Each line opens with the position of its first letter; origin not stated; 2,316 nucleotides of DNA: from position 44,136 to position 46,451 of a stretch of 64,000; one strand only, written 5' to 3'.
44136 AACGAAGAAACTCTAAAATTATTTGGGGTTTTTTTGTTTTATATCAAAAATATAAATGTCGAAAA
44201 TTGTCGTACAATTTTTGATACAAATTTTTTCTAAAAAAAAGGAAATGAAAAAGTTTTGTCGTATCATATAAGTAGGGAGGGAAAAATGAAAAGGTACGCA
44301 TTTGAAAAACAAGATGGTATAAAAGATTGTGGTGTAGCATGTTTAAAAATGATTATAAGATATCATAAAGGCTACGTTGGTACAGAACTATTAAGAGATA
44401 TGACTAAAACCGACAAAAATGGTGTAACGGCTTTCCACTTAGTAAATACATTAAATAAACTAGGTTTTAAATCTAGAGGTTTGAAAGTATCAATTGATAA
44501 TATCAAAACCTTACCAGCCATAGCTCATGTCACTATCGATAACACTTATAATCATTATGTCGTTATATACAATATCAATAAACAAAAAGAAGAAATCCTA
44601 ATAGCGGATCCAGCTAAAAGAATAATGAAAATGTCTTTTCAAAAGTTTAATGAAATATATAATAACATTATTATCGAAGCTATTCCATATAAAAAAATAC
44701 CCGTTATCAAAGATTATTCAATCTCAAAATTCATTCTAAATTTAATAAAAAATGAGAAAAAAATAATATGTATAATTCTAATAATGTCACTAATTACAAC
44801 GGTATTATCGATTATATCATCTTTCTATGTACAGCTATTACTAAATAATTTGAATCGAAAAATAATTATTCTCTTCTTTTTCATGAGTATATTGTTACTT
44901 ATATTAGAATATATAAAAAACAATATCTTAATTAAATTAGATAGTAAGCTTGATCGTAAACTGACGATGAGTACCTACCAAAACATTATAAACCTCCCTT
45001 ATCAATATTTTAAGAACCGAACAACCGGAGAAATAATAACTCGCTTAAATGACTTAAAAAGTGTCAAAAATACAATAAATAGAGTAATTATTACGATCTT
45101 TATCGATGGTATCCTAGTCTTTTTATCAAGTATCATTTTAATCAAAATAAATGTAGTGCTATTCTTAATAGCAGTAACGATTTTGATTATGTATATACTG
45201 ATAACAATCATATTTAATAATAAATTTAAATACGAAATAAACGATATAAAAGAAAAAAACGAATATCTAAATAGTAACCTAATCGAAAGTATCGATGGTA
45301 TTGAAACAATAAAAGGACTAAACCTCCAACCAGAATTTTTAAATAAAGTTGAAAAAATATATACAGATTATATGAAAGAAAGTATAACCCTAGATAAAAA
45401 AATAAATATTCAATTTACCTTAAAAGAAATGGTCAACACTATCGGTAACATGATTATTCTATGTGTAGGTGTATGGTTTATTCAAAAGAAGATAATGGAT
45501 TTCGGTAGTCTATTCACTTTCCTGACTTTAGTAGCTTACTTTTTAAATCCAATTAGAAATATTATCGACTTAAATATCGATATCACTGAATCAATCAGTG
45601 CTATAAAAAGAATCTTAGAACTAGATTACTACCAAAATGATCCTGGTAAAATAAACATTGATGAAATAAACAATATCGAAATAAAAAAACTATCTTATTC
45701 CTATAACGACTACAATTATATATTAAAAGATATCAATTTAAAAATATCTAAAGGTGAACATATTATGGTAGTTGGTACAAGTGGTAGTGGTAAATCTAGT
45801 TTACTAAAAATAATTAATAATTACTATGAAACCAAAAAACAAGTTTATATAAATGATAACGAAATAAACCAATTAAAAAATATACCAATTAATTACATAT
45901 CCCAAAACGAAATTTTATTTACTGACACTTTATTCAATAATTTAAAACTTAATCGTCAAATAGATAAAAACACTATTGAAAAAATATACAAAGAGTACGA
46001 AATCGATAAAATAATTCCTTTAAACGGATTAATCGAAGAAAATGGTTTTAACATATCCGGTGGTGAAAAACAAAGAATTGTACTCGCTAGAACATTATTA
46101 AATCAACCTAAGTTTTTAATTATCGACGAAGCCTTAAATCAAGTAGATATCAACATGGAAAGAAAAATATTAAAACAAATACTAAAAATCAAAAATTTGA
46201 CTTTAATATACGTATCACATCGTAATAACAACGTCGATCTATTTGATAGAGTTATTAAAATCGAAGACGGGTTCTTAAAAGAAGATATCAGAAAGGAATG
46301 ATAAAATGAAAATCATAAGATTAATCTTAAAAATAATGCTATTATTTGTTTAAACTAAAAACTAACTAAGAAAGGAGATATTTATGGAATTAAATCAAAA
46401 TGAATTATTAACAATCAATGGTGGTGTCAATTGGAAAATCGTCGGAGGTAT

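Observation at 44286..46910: Unannotated pair of double-glycine-leader peptides downstream of a C39-peptidase ABC exporter, itself downstream of the prepilin-type giant protein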

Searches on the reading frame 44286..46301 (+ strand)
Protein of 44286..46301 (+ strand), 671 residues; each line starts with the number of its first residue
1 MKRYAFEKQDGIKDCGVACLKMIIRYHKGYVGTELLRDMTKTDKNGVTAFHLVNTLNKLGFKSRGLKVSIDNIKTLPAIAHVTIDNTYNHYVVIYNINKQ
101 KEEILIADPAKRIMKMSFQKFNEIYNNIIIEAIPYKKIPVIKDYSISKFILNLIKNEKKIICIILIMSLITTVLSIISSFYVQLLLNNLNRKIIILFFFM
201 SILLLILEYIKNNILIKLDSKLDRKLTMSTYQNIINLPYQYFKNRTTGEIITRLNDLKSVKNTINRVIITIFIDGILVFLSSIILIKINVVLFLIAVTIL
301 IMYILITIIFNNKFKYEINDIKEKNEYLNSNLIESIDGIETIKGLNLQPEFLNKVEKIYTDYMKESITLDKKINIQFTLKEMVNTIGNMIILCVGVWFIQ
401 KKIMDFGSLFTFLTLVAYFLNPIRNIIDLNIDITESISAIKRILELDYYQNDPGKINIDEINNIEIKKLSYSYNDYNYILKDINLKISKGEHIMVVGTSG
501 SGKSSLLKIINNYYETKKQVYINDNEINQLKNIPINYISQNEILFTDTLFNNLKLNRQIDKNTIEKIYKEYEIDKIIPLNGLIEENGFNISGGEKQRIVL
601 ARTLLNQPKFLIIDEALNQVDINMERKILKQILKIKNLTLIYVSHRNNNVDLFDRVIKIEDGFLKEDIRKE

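Call 3: search_protein_families(library=pfam, proteins=[window:44286-46301:+], max_evalue=0.1)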
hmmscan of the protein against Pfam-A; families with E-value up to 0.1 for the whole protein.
window:44286-46301:+ (671 aa): 21 families
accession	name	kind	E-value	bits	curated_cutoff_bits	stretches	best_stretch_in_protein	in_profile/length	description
PF00664.28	ABC_membrane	-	3.4e-36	125.8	28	1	161-422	1-273/274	ABC transporter transmembrane region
PF03412.21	Peptidase_C39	-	2.4e-31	108.8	22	1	5-132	3-128/133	Peptidase C39 family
PF00005.33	ABC_tran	-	3.9e-25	89.5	25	1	480-618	1-137/137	ABC transporter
PF20720.3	nSTAND3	-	7.8e-05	22.9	27.2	1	486-569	13-93/155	Novel STAND NTPase 3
PF09778.15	Guanylate_cyc_2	-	0.00027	20.8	28.1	0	88-123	161-198/212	Guanylylate cyclase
PF05673.19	DUF815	-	0.00047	19.8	23.8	1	459-549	20-116/249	Protein of unknown function (DUF815)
PF02463.25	SMC_N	-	0.0013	18.6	40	1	481-659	16-211/220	RecF/RecN/SMC N terminal domain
PF13191.12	AAA_16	-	0.002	19.1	32.6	1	489-555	23-84/167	AAA ATPase domain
PF03193.22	RsgA_GTPase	-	0.0029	17.9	30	1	458-515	76-131/174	RsgA GTPase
PF13401.12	AAA_22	-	0.0035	18.1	27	1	491-637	6-109/130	AAA domain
PF20703.3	nSTAND1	-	0.0062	16.6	27.1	1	486-508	29-51/379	Novel STAND NTPase 1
PF13245.12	AAA_19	-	0.0079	16.8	25.1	0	489-640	10-122/134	AAA domain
PF01580.24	FtsK_SpoIIIE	-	0.0084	16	24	1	486-508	34-57/221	FtsK/SpoIIIE family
PF13555.12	AAA_29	-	0.01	16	27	1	485-507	17-39/61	P-loop containing region of AAA domain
PF05496.18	RuvB_N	-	0.013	15.7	27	0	489-575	32-115/159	Holliday junction DNA helicase RuvB P-loop domain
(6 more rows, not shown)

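Call 4: search_protein_families(library=ncbifam, proteins=[window:44286-46301:+], max_evalue=0.1)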
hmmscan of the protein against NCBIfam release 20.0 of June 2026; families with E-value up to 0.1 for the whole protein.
window:44286-46301:+ (671 aa): 180 families (the best 25 are shown)
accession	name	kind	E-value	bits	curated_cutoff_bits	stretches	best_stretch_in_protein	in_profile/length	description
TIGR01193.1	bacteriocin_ABC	subfamily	1.8e-116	390.3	523.85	1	13-666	5-688/708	peptide cleavage/export ABC transporter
NF045998.1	cleave_ABC_plasm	equivalog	2.1e-88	297.3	500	1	8-650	1-664/673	Mbov_0121 family peptidase domain-containing ABC transporter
TIGR03796.1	NHLM_micro_ABC1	equivalog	2.7e-86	290.3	853.3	1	14-664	12-689/710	NHLP family bacteriocin export ABC transporter peptidase/permease/ATPase subunit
TIGR01846.1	type_I_sec_HlyB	subfamily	9.6e-79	265.4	725.55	1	16-667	1-672/694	type I secretion system permease/ATPase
TIGR03375.1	type_I_sec_LssB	subfamily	2e-69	234.6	693.1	1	18-664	5-679/696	type I secretion system permease/ATPase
TIGR03797.1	NHLM_micro_ABC2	equivalog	3.3e-57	194.4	709.4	1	143-665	120-663/686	NHLP bacteriocin export ABC transporter permease/ATPase subunit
TIGR02203.1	MsbA_lipidA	equivalog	2.7e-55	187.9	602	1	167-664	27-546/572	lipid A export permease/ATP-binding protein MsbA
TIGR02857.1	CydD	equivalog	2.1e-46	159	435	1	160-658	4-528/529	thiol reductant ABC exporter subunit CydD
NF052233.1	CphA_assoc_ABC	equivalog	1.3e-45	156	880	1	146-665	187-721/766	cyanophycin metabolism-associated ABC transporter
NF045513.1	HepA_fam_ABC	equivalog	2.1e-45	155.3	725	1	148-664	59-586/610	heterocyst formation ABC transporter subunit HepA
NF008364.0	PRK11160.1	equivalog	4.8e-43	147.6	630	1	224-666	93-554/575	heme ABC transporter ATP-binding protein/permease CydC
TIGR01842.1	type_I_sec_PrtD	subfamily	1.4e-42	146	510.15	1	157-665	4-532/544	type I secretion system permease/ATPase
TIGR00958.1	3a01208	subfamily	7.5e-42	143.5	874.6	1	180-666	191-693/711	antigen peptide transporter 2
NF008056.1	PRK10790.1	equivalog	4.5e-40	137.7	746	1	190-660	64-548/584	SmdB family multidrug efflux ABC transporter permease/ATP-binding protein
TIGR02204.1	MsbA_rel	hypoth_equivalog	9.2e-39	133.5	780.4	1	164-664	32-552/576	ABC transporter, permease/ATP-binding protein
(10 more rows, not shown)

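Call 11: find_related_loci(query=window:44286-46301:+, collection=genome_contigs, flank=6000)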
Query window:44286-46301:+ (671 aa) in genome_contigs; peptide patterns used: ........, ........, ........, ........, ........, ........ (x = any residue, [..] = any of these).
85 stretches matched a pattern; 4 encode a relative of the query (tblastn E <= 1e-3); 4 distinct loci.
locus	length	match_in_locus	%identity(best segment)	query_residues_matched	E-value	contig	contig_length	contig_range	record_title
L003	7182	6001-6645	27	462-662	1e-20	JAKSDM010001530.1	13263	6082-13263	MAG: Pseudanabaenales cyanobacterium isolate MAG.87 k141_3043505, whole genome shotgun sequence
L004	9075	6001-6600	28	480-666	8e-16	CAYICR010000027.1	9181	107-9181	MAG TPA_asm: uncultured Gammaproteobacteria bacterium isolate ERP119705_co18_657 genome assembly, contig: NODE_9695_leng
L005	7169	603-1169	30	464-645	6e-15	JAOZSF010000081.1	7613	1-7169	MAG: bacterium isolate GMC6.metabat2.125 GMC6_12702_length_7613_cov_24.841360, whole genome shotgun sequence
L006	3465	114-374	33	587-670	8e-12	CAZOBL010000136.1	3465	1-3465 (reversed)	MAG TPA_asm: uncultured Thermoplasmatales archaeon isolate SRP332253_co2_223 genome assembly, contig: NODE_31713_length_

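Call 14: find_homologous_proteins(query=window:44286-46301:+, max_evalue=1e-30)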
Query window:44286-46301:+ (671 aa): 860 proteins with E <= 1e-30 among 8000 candidates; the best 120 are listed.
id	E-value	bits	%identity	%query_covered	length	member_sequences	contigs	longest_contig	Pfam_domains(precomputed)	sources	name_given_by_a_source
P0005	0.0e+0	1404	100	100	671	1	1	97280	PF00005.34,PF03412.22,PF00664.29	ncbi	-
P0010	2.2e-254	864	63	97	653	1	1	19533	PF00005.34,PF03412.22,PF00664.29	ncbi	-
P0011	2.6e-218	745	55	97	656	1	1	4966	PF00005.34,PF03412.22,PF00664.29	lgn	-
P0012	1.7e-179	617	50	99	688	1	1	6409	PF00005.34,PF13529.14,PF03412.22,PF00664.29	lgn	-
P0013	1.4e-174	600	47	100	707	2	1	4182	PF00005.34,PF13529.14,PF03412.22,PF00664.29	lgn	-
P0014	2.4e-173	596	48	100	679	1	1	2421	PF00005.34,PF03412.22,PF00664.29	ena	-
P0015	2.5e-173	596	48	99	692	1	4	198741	PF00005.34,PF13529.14,PF03412.22,PF00664.29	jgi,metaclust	metaclust:\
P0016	2.5e-170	586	48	99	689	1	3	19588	PF00005.34,PF13529.14,PF03412.22,PF00664.29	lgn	-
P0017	2.8e-168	579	48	100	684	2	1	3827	PF00005.34,PF03412.22,PF00664.29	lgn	-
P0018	3.0e-168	579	48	99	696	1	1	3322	PF00005.34,PF13529.14,PF03412.22,PF20720.4,PF00664.29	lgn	-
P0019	3.4e-168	579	47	100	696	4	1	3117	PF00005.34,PF13529.14,PF03412.22,PF00664.29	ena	-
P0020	1.1e-167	577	46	100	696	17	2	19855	PF00005.34,PF13529.14,PF03412.22,PF00664.29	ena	-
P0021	7.1e-167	575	47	100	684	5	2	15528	PF00005.34,PF13529.14,PF03412.22,PF00664.29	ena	-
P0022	3.6e-166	572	45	99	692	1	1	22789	PF00005.34,PF13529.14,PF03412.22,PF20720.4,PF00664.29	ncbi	-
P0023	6.6e-166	572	46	100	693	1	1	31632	PF00005.34,PF13529.14,PF03412.22,PF00664.29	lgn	-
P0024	1.1e-165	571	47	100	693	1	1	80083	PF00005.34,PF13529.14,PF03412.22,PF00664.29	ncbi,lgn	ncbi:MAG: peptidase domain-containing ABC transporter [Ignavibacteriales bacterium]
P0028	5.2e-164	565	47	98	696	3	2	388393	PF00005.34,PF13529.14,PF03412.22,PF00664.29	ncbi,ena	ncbi:MAG: peptidase domain-containing ABC transporter [Bacilli bacterium]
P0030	2.3e-163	563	44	99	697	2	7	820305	PF00005.34,PF13529.14,PF03412.22,PF00664.29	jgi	jgi:ATP-binding cassette subfamily B protein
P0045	1.0e-157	545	42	99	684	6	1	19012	PF00005.34,PF03412.22,PF00664.29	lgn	-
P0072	3.5e-153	530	46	98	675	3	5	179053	PF00005.34,PF03412.22,PF00664.29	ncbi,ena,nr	ncbi:MAG: peptidase domain-containing ABC transporter [Lactobacillales bacterium]|nr:peptidase domai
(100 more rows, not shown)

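Call 16: find_encoding_contigs(protein=P0010, flank=8000, max_places=3)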
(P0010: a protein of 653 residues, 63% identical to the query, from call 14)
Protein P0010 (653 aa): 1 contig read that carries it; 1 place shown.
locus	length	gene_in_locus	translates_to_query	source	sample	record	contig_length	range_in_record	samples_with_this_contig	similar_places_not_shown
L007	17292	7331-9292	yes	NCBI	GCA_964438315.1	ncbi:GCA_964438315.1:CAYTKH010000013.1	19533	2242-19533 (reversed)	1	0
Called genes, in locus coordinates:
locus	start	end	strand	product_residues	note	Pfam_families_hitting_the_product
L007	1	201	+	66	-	?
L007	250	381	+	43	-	-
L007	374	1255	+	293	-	PF01510:Amidase_2, PF08230:CW_7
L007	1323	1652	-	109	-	-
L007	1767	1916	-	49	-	PF18813:PBECR4 (weak)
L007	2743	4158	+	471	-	PF00587:tRNA-synt_2b, PF03129:HGTP_anticodon, PF09180:ProRS-C_1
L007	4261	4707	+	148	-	-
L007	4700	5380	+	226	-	PF20582:UPF0758_N, PF04002:RadC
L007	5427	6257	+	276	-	PF04085:MreC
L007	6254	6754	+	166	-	PF04093:MreD (weak)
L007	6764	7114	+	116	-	-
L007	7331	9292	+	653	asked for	PF03412:Peptidase_C39, PF00664:ABC_membrane, PF00005:ABC_tran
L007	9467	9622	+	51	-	-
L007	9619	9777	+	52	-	-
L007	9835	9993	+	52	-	-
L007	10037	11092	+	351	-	PF03462:PCRF, PF00472:RF-1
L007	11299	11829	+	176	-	PF05175:MTS, PF06325:PrmA (weak), PF13847:Methyltransf_31, PF13649:Methyltransf_25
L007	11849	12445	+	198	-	PF03729:DUF308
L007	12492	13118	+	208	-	PF14378:PAP2_3 (faint), PF01569:PAP2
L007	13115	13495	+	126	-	PF01219:DAGK_prokar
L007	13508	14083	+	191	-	-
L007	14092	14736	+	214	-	-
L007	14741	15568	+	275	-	PF00849:PseudoU_synth_2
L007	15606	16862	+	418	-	PF23750:RsgI_M (weak)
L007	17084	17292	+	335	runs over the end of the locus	-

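Call 17: find_encoding_contigs(protein=P0011, flank=8000, max_places=3)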
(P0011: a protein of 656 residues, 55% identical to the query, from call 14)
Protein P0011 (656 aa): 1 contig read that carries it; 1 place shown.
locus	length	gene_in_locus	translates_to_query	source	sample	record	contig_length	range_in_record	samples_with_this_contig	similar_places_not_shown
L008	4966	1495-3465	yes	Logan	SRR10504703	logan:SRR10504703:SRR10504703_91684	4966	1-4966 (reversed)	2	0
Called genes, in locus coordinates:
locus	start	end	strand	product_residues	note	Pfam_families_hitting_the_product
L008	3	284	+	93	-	?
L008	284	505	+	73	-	PF14003:YlbE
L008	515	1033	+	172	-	PF03602:Cons_hypoth95, PF05175:MTS (weak), PF02086:MethyltransfD12 (faint)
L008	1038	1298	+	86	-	-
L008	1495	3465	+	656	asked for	PF03412:Peptidase_C39, PF00664:ABC_membrane, PF00005:ABC_tran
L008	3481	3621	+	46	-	-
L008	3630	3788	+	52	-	-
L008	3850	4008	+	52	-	-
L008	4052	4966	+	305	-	?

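Call 18: find_encoding_contigs(protein=P0012, flank=8000, max_places=3)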
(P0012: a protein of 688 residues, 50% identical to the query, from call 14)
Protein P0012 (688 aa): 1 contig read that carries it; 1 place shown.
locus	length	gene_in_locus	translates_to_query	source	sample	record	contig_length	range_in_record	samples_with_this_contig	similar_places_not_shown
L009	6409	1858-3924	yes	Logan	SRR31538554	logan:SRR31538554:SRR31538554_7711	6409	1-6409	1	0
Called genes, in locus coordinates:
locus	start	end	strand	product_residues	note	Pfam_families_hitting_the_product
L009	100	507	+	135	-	-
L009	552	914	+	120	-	PF14071:YlbD_coat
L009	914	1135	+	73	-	PF14003:YlbE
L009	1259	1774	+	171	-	PF03602:Cons_hypoth95, PF05175:MTS (weak)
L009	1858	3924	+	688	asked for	PF03412:Peptidase_C39, PF13529:Peptidase_C39_2 (faint), PF00664:ABC_membrane, PF00005:ABC_tran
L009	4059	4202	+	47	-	-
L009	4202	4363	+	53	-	-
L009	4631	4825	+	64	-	PF01165:Ribosomal_S21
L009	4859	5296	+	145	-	PF09424:YqeY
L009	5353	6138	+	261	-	PF03419:Peptidase_U4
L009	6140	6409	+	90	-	?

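Call 29: find_encoding_contigs(protein=P0015, flank=6000, max_places=2)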
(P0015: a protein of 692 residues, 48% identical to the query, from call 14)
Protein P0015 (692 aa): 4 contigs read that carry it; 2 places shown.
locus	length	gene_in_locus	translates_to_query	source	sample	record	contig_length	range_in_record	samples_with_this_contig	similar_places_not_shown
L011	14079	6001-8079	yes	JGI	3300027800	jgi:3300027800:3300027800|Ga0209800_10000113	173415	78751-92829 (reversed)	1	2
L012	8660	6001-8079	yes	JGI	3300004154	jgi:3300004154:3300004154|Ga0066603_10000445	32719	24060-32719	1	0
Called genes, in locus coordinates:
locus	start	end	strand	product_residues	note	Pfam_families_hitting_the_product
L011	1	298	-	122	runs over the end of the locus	PF11969:DcpS_C, PF01230:HIT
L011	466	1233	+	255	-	PF02463:SMC_N (weak), PF00005:ABC_tran, PF13304:AAA_21 (faint)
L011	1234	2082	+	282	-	PF01458:SUFBD_core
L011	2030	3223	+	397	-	PF00266:Aminotran_5, PF01053:Cys_Met_Meta_PP, PF00155:Aminotran_1_2 (weak), PF01041:DegT_DnrJ_EryC1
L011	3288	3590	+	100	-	-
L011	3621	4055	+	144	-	-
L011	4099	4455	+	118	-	PF14071:YlbD_coat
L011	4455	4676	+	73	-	PF14003:YlbE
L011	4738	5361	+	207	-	PF03602:Cons_hypoth95, PF05175:MTS (weak), PF02086:MethyltransfD12 (faint), PF01555:N6_N4_Mtase (faint), PF09445:Methyltransf_15, PF13847:Methyltransf_31 (weak)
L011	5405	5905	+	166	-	-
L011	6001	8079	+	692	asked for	PF03412:Peptidase_C39, PF13529:Peptidase_C39_2 (weak), PF00664:ABC_membrane, PF00005:ABC_tran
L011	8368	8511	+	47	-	-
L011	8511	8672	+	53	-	-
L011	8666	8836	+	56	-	-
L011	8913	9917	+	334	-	PF13439:Glyco_transf_4, PF00534:Glycos_transf_1, PF13692:Glyco_trans_1_4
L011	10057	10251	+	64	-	PF01165:Ribosomal_S21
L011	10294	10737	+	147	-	PF09424:YqeY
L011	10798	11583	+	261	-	PF03419:Peptidase_U4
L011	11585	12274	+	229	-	PF04542:Sigma70_r2, PF04545:Sigma70_r4, PF01381:HTH_3 (faint)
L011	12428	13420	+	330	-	PF01628:HrcA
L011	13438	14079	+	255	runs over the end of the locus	PF01025:GrpE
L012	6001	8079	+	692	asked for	PF03412:Peptidase_C39, PF13529:Peptidase_C39_2 (weak), PF00664:ABC_membrane, PF00005:ABC_tran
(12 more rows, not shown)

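Call 30: find_encoding_contigs(protein=P0028, flank=6000, max_places=2)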
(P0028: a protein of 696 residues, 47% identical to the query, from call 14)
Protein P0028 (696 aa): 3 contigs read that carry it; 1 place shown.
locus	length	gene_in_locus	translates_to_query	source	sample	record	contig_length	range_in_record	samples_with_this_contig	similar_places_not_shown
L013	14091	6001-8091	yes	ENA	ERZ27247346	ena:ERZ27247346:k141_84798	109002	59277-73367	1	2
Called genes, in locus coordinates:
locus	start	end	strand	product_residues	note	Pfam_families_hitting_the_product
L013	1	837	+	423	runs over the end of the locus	PF00270:DEAD, PF04851:ResIII, PF21090:P-loop_SecA (faint), PF00271:Helicase_C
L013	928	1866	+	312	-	-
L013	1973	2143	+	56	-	-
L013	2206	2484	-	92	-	-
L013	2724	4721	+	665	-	PF17191:RecG_wedge, PF00270:DEAD, PF04851:ResIII, PF22590:Cas3-like_C_2 (faint), PF00271:Helicase_C, PF19833:RecG_dom3_C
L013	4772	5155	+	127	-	PF14071:YlbD_coat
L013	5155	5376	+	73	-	PF14003:YlbE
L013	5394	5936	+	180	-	PF03602:Cons_hypoth95, PF01555:N6_N4_Mtase (faint), PF09445:Methyltransf_15 (weak)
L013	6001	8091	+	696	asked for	PF03412:Peptidase_C39, PF13529:Peptidase_C39_2 (weak), PF00664:ABC_membrane, PF00005:ABC_tran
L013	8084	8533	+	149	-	-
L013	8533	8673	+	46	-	-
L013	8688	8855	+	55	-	-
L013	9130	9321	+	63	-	PF01165:Ribosomal_S21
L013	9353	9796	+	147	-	PF02637:GatB_Yqey (faint), PF09424:YqeY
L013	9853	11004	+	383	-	PF00266:Aminotran_5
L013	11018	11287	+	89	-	PF00085:Thioredoxin, PF14595:Thioredoxin_9 (weak)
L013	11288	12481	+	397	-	-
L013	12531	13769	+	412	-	PF00375:SDF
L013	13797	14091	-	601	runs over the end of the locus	PF13522:GATase_6, PF13537:GATase_7, PF01380:SIS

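Call 43: find_encoding_contigs(protein=P0072, flank=5000, max_places=1)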
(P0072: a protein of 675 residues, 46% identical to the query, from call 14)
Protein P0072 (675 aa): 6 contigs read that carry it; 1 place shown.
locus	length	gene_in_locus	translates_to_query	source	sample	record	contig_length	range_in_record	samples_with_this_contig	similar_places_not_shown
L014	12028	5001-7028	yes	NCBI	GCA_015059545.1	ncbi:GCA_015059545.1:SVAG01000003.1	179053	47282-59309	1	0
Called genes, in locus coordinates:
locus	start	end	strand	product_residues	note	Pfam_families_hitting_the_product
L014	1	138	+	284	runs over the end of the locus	PF01136:Peptidase_U32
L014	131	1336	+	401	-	PF01136:Peptidase_U32, PF16325:Peptidase_U32_C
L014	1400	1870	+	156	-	PF03449:GreA_GreB_N, PF01272:GreA_GreB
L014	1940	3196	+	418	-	PF05697:Trigger_N, PF00254:FKBP_C, PF05698:Trigger_C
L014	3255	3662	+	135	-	-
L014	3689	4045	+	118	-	PF14071:YlbD_coat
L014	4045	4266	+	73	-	PF14003:YlbE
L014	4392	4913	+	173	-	PF03602:Cons_hypoth95, PF05175:MTS (weak), PF02086:MethyltransfD12 (faint)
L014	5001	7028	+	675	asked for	PF03412:Peptidase_C39, PF00664:ABC_membrane, PF00005:ABC_tran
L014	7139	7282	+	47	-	-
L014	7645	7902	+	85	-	PF01165:Ribosomal_S21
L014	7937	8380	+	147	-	PF09424:YqeY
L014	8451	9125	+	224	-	PF00293:NUDIX, PF19368:WHD_AraR, PF21906:WHD_NrtR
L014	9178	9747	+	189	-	PF00300:His_Phos_1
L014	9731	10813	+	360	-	PF13521:AAA_28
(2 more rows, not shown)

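Call 44: find_encoding_contigs(protein=P0024, flank=5000, max_places=1)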
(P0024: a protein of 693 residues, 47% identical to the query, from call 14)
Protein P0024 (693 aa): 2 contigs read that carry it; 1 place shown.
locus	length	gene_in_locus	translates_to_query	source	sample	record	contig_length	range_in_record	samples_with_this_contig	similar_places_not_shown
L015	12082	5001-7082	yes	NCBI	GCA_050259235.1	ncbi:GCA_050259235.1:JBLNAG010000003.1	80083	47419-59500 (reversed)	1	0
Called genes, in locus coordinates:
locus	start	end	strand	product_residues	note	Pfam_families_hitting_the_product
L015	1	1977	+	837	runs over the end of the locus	PF00521:DNA_topoisoIV, PF03989:DNA_gyraseA_C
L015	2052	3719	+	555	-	PF09972:DUF2207 (faint), PF20990:DUF2207_C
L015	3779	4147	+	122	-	PF14071:YlbD_coat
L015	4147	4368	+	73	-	PF14003:YlbE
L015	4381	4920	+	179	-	PF03602:Cons_hypoth95, PF05175:MTS (weak), PF09445:Methyltransf_15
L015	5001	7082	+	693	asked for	PF03412:Peptidase_C39, PF13529:Peptidase_C39_2 (weak), PF00664:ABC_membrane, PF00005:ABC_tran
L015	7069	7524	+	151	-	-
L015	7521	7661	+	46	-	-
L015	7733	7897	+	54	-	-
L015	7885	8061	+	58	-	-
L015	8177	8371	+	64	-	PF01165:Ribosomal_S21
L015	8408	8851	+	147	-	PF09424:YqeY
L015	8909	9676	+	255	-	PF02535:Zip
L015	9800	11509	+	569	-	PF13306:LRR_5, PF23952:LRR_EndoS (faint), PF13306:LRR_5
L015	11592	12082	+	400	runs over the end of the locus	PF00817:IMS, PF11798:IMS_HHH (weak), PF11799:IMS_C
